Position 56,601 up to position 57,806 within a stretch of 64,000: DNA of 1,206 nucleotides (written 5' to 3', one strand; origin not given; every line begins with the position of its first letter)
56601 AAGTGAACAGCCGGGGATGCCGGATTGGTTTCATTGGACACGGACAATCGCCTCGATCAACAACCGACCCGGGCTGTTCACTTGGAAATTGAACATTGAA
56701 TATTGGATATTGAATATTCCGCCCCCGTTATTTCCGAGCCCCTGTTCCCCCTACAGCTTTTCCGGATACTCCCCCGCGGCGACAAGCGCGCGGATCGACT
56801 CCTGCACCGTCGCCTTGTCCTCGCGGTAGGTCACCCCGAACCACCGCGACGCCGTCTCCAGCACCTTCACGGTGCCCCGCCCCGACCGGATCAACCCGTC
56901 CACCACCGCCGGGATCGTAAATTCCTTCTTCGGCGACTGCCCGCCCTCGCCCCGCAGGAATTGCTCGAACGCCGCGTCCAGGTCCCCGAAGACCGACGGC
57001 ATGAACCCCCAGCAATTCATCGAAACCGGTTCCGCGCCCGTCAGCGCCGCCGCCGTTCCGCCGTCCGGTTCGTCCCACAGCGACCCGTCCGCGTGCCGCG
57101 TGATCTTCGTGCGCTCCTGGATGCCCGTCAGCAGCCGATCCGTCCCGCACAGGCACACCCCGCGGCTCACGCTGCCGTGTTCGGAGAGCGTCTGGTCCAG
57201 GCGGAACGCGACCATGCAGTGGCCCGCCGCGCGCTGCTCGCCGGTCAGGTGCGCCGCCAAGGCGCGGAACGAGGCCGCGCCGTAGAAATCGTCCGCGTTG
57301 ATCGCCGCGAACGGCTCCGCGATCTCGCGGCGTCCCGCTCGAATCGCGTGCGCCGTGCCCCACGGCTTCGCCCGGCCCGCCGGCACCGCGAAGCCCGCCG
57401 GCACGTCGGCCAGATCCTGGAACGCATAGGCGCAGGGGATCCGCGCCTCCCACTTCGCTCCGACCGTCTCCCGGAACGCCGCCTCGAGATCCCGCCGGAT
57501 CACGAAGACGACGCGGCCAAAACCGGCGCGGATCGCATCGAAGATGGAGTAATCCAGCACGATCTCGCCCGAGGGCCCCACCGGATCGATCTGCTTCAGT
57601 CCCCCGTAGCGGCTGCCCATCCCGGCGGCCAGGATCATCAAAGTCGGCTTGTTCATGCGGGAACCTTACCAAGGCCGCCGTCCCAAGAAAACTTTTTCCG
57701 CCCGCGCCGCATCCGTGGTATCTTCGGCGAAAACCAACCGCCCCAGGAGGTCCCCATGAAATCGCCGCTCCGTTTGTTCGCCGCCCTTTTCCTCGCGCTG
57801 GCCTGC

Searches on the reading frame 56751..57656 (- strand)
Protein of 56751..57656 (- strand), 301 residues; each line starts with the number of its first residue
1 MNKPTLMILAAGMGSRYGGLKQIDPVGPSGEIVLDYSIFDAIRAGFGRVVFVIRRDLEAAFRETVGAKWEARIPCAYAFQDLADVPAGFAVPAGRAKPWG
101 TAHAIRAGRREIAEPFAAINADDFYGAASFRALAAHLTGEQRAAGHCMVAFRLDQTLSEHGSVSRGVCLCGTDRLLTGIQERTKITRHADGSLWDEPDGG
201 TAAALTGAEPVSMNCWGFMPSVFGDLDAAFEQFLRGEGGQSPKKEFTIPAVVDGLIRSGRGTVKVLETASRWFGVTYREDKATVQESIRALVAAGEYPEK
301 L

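Call 13: find_encoding_contigs(protein=window:56751-57656:-, flank=10000, max_places=10)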
Protein window:56751-57656:- (301 aa): 8 contigs read that carry it; 6 places shown.
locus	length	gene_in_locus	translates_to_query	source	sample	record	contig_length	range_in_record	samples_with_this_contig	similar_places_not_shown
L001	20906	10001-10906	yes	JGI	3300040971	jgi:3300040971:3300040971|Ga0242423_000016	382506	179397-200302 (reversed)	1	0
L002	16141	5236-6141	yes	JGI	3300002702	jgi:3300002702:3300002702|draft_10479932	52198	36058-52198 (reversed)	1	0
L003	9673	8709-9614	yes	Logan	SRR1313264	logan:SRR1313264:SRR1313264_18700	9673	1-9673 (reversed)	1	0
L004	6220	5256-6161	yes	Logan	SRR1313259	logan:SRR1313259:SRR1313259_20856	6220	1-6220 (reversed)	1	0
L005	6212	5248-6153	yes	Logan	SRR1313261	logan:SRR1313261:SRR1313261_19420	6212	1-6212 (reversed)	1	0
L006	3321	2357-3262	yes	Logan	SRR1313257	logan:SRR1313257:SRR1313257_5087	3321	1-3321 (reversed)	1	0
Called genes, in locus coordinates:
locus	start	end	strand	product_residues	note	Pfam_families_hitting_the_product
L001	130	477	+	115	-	PF03551:PadR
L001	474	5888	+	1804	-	PF22564:HAAS (faint), PF11974:bMG3, PF01835:MG2, PF17972:bMG5, PF17962:bMG6, PF07703:A2M_BRD, PF00207:A2M, PF17973:bMG10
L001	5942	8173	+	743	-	PF00912:Transgly, PF00905:Transpeptidase, PF06832:BiPBP_C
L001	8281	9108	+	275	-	PF03976:PPK2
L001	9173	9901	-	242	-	-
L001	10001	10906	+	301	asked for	-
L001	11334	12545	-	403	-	PF13424:TPR_12 (faint), PF13431:TPR_17 (faint), PF13432:TPR_16, PF07719:TPR_2 (weak), PF13428:TPR_14 (weak), PF13432:TPR_16 (weak), PF13414:TPR_11, PF14559:TPR_19 (weak)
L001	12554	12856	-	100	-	PF04972:BON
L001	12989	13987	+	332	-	PF01351:RNase_HII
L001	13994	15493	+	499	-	PF07669:Eco57I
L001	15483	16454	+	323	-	PF17728:BsuBI_PstI_RE_N, PF06616:BsuBI_PstI_RE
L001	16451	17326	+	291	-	PF01557:FAA_hydrolase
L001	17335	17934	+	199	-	PF02390:Methyltransf_4, PF13847:Methyltransf_31 (faint)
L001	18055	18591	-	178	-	PF14317:YcxB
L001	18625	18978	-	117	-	PF01850:PIN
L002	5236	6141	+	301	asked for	-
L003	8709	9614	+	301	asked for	-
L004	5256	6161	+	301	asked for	-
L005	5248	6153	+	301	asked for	-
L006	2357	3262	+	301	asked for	-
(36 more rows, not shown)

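Call 14: find_homologous_proteins(query=window:56751-57656:-, max_evalue=1e-20)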
Query window:56751-57656:- (301 aa): 8000 proteins with E <= 1e-20 among 8000 candidates; the best 120 are listed.
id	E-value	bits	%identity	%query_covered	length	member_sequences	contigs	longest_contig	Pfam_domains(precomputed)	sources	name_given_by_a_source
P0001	1.5e-195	666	98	100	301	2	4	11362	-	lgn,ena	-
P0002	9.1e-190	647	95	100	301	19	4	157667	PF12804.14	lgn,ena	-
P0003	8.1e-189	644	94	100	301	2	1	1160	PF12804.14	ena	-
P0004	1.3e-188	644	94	100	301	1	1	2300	-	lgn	-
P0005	7.0e-188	641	94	100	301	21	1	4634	PF00483.30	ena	-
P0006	1.8e-186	637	94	100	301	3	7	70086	PF12804.14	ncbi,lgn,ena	-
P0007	1.1e-185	634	93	100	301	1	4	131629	PF12804.14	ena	-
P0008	1.3e-185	634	92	100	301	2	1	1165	PF12804.14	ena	-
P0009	4.3e-185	632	93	100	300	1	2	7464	-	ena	-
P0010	2.4e-184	630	93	100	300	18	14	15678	-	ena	-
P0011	8.1e-184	628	92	100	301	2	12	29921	PF12804.14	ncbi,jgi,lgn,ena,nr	ncbi:MAG TPA: NTP transferase domain-containing protein [Kiritimatiellia bacterium]|nr:NTP transfera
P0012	2.4e-183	626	92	100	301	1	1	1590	-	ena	-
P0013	1.2e-179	614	90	100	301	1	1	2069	-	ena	-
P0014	3.1e-179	613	90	100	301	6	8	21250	PF12804.14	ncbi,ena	-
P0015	4.6e-179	612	88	100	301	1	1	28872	PF12804.14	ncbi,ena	-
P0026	9.4e-176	601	88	100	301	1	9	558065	PF12804.14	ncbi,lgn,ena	-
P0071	1.9e-164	564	81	100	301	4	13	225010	-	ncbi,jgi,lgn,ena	-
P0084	2.8e-157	541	79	100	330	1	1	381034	-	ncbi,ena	-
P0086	2.5e-156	538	80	100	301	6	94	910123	-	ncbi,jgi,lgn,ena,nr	ncbi:MAG: nucleotidyltransferase [Kiritimatiellae bacterium]|jgi:hypothetical protein|nr:nucleotidyl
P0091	4.1e-152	524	77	100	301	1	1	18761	-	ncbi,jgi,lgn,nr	ncbi:MAG: nucleotidyltransferase [Verrucomicrobiota bacterium]|jgi:dTDP-glucose pyrophosphorylase|nr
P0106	4.8e-137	474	72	100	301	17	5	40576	-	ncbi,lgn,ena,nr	ncbi:MAG: nucleotidyltransferase [Kiritimatiellae bacterium]|nr:nucleotidyltransferase [Kiritimatiel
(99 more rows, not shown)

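Call 17: find_related_loci(query=A1, collection=genome_contigs, flank=6000)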
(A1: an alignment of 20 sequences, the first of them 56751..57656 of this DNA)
Query A1 (301 aa) in genome_contigs; peptide patterns used: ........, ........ (x = any residue, [..] = any of these).
600 stretches matched a pattern (row limit reached: there are more); 587 encode a relative of the query (tblastn E <= 1e-3); the best 80 are kept; 80 distinct loci.
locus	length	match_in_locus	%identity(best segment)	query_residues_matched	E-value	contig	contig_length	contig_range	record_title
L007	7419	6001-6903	84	1-301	5e-174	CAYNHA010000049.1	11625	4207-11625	MAG TPA_asm: uncultured Verrucomicrobiota bacterium isolate binchicken_co229_252 genome assembly, contig: k141_78755, wh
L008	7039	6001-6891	56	1-301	1e-108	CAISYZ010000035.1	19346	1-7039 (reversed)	MAG: uncultured Verrucomicrobia subdivision 3 bacterium isolate AM_bin-2963 genome assembly, contig: bin-2963:035/260, w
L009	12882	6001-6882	58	4-301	2e-108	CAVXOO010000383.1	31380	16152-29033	MAG: uncultured Acidobacteriaceae bacterium isolate MFD04752.bin.2.65 genome assembly, contig: contig_77641, whole genom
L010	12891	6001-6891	57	1-301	5e-108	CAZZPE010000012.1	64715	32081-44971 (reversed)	MAG TPA_asm: uncultured Bifidobacteriaceae bacterium isolate binchicken_co3_607 genome assembly, contig: NODE_1212_lengt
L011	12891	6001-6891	57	1-301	2e-107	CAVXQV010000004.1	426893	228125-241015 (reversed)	MAG: uncultured Verrucomicrobiae bacterium isolate MFD05502.bin.2.32 genome assembly, contig: contig_31171, whole genome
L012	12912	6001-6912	56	1-301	5e-107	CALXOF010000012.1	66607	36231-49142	MAG: uncultured Kiritimatiellaeota bacterium isolate BRZ_KQ__bin80 genome assembly, contig: BRZ_KQ__NODE_832_length_6660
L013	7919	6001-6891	57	1-301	1e-106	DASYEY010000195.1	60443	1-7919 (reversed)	MAG TPA_asm: Verrucomicrobiia bacterium isolate SMAG_U4999 k141_98176, whole genome shotgun sequence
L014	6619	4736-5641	58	1-301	1e-106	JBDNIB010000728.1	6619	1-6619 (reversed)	MAG: Prosthecobacter sp. isolate concoct.51.WLB k141_1250183, whole genome shotgun sequence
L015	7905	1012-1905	58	4-301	3e-106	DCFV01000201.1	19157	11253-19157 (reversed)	MAG TPA_asm: Acidobacteriaceae bacterium UBA1795 UBA1795_contig_49813, whole genome shotgun sequence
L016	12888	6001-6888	58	2-301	1e-106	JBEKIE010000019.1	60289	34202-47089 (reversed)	MAG: Terracidiphilus sp. isolate SPRUCE 293 SPRUCE_293_19, whole genome shotgun sequence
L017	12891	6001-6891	58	1-301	5e-106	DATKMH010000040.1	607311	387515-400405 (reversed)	MAG TPA_asm: Terracidiphilus sp. isolate SMAG_U14706 k141_245155, whole genome shotgun sequence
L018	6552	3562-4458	56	3-301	4e-105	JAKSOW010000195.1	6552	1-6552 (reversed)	MAG: Kiritimatiellia bacterium isolate Horse_feces187 MAG187_195, whole genome shotgun sequence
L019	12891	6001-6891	53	3-301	3e-105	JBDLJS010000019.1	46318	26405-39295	MAG: Bacteroidota bacterium isolate MAG106 MAG106_19, whole genome shotgun sequence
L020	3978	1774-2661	57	2-301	2e-105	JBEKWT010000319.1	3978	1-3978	MAG: Terracidiphilus sp. isolate SPRUCE 634 SPRUCE_634_319, whole genome shotgun sequence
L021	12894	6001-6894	55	3-301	9e-105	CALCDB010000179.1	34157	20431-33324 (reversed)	MAG TPA_asm: uncultured Verrucomicrobia bacterium isolate SRR6425769_bin.89_CONCOCT_v1.1_MAG genome assembly, contig: ER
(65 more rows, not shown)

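Call 20: find_encoding_contigs(protein=P0002, flank=4000, max_places=4)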
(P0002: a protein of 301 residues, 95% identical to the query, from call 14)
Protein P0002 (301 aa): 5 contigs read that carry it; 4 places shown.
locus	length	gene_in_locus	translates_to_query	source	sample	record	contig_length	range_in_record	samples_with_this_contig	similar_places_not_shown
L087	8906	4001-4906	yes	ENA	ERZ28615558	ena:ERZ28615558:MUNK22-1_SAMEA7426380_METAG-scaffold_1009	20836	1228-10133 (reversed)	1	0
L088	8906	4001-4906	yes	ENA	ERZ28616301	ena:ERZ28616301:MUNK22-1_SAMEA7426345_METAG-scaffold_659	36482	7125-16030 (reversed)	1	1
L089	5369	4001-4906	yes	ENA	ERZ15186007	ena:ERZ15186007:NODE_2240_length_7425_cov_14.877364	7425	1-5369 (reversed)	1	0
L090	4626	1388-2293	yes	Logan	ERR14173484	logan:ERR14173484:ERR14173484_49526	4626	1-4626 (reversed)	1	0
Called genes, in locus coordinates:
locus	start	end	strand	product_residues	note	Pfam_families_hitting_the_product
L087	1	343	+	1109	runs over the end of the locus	PF14691:Fer4_20, PF01262:AlaDh_PNT_C (faint), PF01494:FAD_binding_3 (weak), PF07992:Pyr_redox_2, PF13450:NAD_binding_8 (weak), PF13738:Pyr_redox_3, PF00070:Pyr_redox (weak)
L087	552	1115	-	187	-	PF25213:HVO_A0261_N (faint), PF12802:MarR_2 (weak), PF13412:HTH_24 (faint), PF01047:MarR (faint), PF01978:TrmB (faint), PF13404:HTH_AsnC-type (faint), PF01022:HTH_5 (weak), PF12840:HTH_20 (weak)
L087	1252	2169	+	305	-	PF01569:PAP2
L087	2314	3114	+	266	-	PF03976:PPK2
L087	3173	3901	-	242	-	-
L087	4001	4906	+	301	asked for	PF12804:NTP_transf_3 (faint)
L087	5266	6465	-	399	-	PF00515:TPR_1 (faint), PF13424:TPR_12 (faint), PF13432:TPR_16, PF07719:TPR_2 (weak), PF13181:TPR_8 (faint), PF13428:TPR_14 (weak), PF13414:TPR_11, PF14559:TPR_19 (weak), +1 more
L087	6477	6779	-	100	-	PF04972:BON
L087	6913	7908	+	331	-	PF01351:RNase_HII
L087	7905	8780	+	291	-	PF01557:FAA_hydrolase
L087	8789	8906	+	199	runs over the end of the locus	PF02390:Methyltransf_4, PF13847:Methyltransf_31 (faint)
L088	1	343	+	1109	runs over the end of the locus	PF14691:Fer4_20, PF01262:AlaDh_PNT_C (faint), PF01494:FAD_binding_3 (weak), PF07992:Pyr_redox_2, PF13450:NAD_binding_8 (weak), PF13738:Pyr_redox_3, PF00070:Pyr_redox (weak)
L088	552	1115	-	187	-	PF25213:HVO_A0261_N (faint), PF12802:MarR_2 (weak), PF13412:HTH_24 (faint), PF01047:MarR (faint), PF01978:TrmB (faint), PF13404:HTH_AsnC-type (faint), PF01022:HTH_5 (weak), PF12840:HTH_20 (weak)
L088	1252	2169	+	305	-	PF01569:PAP2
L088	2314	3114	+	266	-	PF03976:PPK2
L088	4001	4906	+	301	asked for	PF12804:NTP_transf_3 (faint)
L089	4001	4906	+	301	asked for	PF12804:NTP_transf_3 (faint)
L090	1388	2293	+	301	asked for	PF12804:NTP_transf_3 (faint)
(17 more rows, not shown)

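Call 21: find_encoding_contigs(protein=P0026, flank=4000, max_places=4)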
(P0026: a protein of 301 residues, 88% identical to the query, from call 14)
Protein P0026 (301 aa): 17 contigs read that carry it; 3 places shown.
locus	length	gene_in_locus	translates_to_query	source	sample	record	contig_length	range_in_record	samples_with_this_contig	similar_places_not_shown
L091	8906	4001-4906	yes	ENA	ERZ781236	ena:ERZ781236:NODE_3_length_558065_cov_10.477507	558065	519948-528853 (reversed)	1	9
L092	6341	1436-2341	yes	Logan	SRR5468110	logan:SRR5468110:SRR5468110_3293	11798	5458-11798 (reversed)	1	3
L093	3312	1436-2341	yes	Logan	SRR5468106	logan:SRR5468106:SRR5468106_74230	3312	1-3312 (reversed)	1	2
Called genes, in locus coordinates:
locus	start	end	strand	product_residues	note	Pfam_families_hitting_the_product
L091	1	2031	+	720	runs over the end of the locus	PF00912:Transgly, PF00905:Transpeptidase, PF06832:BiPBP_C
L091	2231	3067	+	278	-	PF03976:PPK2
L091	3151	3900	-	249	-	-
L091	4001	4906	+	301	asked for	PF12804:NTP_transf_3 (weak)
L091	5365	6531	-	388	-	PF13181:TPR_8 (faint), PF13424:TPR_12 (faint), PF13432:TPR_16, PF00515:TPR_1 (weak), PF07719:TPR_2 (weak), PF13414:TPR_11, PF13428:TPR_14 (weak), PF14559:TPR_19 (weak), +2 more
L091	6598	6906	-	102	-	PF04972:BON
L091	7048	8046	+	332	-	PF11858:DUF3378 (faint), PF01351:RNase_HII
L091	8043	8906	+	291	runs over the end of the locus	PF01557:FAA_hydrolase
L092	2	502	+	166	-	?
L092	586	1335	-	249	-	-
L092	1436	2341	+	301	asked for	PF12804:NTP_transf_3 (weak)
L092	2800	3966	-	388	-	PF13181:TPR_8 (faint), PF13424:TPR_12 (faint), PF13432:TPR_16, PF00515:TPR_1 (weak), PF07719:TPR_2 (weak), PF13414:TPR_11, PF13428:TPR_14 (weak), PF14559:TPR_19 (weak), +2 more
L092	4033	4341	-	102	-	PF04972:BON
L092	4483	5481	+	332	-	PF11858:DUF3378 (faint), PF01351:RNase_HII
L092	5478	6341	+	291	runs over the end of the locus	PF01557:FAA_hydrolase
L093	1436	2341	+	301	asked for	PF12804:NTP_transf_3 (weak)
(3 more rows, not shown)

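Call 23: find_encoding_contigs(protein=P0071, flank=3000, max_places=2)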
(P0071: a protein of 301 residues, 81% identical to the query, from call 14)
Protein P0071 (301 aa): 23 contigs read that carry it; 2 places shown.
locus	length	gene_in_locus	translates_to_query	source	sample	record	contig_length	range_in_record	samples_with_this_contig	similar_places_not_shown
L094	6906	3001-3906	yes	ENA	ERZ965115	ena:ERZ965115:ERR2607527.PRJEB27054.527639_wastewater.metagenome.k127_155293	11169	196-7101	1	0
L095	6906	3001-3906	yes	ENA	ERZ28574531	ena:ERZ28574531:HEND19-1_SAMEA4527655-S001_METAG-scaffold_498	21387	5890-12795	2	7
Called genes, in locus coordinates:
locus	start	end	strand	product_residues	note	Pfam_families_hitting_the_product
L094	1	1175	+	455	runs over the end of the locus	?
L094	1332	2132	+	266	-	PF03976:PPK2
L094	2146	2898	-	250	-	-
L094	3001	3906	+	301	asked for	-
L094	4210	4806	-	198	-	PF12917:YfbR-like (weak), PF13023:HD_3, PF01966:HD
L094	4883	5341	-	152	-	PF09723:Zn_ribbon_8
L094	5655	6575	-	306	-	PF00892:EamA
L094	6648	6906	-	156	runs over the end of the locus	PF13380:CoA_binding_2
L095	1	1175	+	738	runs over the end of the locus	PF00912:Transgly, PF00905:Transpeptidase, PF06832:BiPBP_C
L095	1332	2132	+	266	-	PF03976:PPK2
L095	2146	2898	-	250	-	-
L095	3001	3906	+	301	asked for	-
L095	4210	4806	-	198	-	PF12917:YfbR-like (weak), PF13023:HD_3, PF01966:HD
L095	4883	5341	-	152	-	PF09723:Zn_ribbon_8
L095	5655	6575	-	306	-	PF00892:EamA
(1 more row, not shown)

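Call 24: find_encoding_contigs(protein=P0086, flank=3000, max_places=2)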
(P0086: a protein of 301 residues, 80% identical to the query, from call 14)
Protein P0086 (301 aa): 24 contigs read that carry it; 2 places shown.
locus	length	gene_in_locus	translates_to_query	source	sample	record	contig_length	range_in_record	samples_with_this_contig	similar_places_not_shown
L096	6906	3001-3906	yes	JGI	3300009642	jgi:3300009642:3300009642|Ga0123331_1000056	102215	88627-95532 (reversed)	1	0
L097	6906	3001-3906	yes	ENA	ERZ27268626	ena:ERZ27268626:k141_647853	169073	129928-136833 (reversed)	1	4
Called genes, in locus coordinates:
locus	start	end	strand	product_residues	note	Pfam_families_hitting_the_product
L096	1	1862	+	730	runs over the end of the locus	PF00912:Transgly, PF00905:Transpeptidase, PF06832:BiPBP_C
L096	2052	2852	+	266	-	PF03976:PPK2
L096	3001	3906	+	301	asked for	-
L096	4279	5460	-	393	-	PF13428:TPR_14 (faint), PF07719:TPR_2 (faint), PF14559:TPR_19 (faint)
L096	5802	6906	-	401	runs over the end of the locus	PF07719:TPR_2 (faint), PF13176:TPR_7 (faint), PF13428:TPR_14 (faint), PF13431:TPR_17 (faint), PF13424:TPR_12 (weak), PF13414:TPR_11 (weak), PF13432:TPR_16, PF14559:TPR_19 (weak), +2 more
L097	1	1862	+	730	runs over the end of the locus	PF00912:Transgly, PF00905:Transpeptidase, PF06832:BiPBP_C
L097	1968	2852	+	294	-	PF03976:PPK2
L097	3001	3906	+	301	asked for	-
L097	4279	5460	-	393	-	PF13428:TPR_14 (faint), PF07719:TPR_2 (faint), PF14559:TPR_19 (faint)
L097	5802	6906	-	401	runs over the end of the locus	PF07719:TPR_2 (faint), PF13428:TPR_14 (faint), PF13431:TPR_17 (faint), PF00515:TPR_1 (faint), PF13424:TPR_12 (weak), PF13414:TPR_11 (weak), PF13432:TPR_16, PF14559:TPR_19 (weak), +1 more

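Call 25: find_encoding_contigs(protein=P0106, flank=3000, max_places=2)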
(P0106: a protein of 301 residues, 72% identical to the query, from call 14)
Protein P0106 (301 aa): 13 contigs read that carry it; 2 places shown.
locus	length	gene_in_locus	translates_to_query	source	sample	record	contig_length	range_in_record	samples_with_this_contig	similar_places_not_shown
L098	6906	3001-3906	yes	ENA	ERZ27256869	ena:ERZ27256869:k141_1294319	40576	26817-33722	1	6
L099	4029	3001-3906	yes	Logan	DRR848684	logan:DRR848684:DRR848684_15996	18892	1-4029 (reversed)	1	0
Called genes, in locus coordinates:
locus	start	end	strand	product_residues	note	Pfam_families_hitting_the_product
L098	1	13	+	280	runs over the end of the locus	PF01613:Flavin_Reduct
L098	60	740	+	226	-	PF00881:Nitroreductase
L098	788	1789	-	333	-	PF02424:ApbE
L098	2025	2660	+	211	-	PF09997:DUF2238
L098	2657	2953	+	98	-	-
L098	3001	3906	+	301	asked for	-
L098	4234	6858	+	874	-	PF00521:DNA_topoisoIV, PF03989:DNA_gyraseA_C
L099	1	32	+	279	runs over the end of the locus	PF01613:Flavin_Reduct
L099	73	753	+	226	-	PF00881:Nitroreductase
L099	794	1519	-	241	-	PF02424:ApbE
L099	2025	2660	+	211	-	PF09997:DUF2238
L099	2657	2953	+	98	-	-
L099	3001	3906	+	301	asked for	-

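Call 30: find_encoding_contigs(protein=P0084, flank=3000, max_places=1)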
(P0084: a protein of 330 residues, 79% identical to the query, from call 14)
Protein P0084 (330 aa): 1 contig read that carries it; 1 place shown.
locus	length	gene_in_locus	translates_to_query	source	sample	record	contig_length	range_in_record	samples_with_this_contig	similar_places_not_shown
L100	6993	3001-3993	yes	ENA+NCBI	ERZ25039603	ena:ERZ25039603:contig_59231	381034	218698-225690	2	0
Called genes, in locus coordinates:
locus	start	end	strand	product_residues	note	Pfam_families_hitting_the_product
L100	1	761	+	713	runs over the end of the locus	PF00912:Transgly, PF00905:Transpeptidase, PF06832:BiPBP_C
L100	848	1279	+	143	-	-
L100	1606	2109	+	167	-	PF03976:PPK2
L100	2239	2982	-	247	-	-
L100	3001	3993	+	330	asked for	-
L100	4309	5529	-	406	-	PF07603:Lcl_C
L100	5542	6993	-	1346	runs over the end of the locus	PF05935:Arylsulfotrans, PF14269:Arylsulfotran_2 (weak), PF07603:Lcl_C, PF18911:PKD_4, PF00801:PKD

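Call 31: find_encoding_contigs(protein=P0091, flank=3000, max_places=1)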
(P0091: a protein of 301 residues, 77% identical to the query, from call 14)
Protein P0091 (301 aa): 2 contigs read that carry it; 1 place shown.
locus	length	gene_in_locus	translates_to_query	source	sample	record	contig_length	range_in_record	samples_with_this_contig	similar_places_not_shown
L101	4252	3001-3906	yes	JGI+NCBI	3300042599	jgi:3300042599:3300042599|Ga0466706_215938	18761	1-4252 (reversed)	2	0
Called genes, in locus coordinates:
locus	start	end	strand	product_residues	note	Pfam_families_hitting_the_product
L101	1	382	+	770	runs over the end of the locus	PF13185:GAF_2, PF01590:GAF, PF13492:GAF_3, PF05524:PEP-utilisers_N, PF00391:PEP-utilizers, PF02896:PEP-utilizers_C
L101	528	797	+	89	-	PF01176:eIF-1a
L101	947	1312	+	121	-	PF01741:MscL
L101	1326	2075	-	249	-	PF02698:DUF218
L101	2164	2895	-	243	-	-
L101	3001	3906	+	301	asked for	-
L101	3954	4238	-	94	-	PF16658:RF3_C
